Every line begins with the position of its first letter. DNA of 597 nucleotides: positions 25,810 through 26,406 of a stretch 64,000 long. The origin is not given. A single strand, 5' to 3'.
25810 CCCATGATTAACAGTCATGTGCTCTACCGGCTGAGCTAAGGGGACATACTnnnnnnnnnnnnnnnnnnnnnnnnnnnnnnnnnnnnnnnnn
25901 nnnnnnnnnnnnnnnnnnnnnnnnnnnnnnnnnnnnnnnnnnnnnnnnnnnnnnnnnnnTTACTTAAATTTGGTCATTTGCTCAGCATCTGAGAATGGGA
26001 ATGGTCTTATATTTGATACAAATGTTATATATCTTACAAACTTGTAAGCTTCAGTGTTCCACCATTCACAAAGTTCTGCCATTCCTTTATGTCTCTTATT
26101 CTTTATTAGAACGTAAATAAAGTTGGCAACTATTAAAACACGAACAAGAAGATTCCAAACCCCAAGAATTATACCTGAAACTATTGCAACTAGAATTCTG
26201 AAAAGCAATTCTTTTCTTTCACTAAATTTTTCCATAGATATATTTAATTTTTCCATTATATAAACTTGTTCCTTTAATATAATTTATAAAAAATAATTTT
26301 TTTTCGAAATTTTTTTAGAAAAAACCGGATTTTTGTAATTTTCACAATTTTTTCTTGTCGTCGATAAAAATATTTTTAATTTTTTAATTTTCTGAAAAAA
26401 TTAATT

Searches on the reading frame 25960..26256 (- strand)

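Call 70: search_protein_families(library=pfam, max_evalue=0.01, proteins=[window:25960-26256:-])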
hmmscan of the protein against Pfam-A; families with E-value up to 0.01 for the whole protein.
window:25960-26256:- (98 aa): 1 family
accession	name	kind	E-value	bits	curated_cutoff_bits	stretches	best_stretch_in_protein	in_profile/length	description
PF14333.11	DUF4389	-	8e-12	45.3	25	1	14-89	1-76/76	Domain of unknown function (DUF4389)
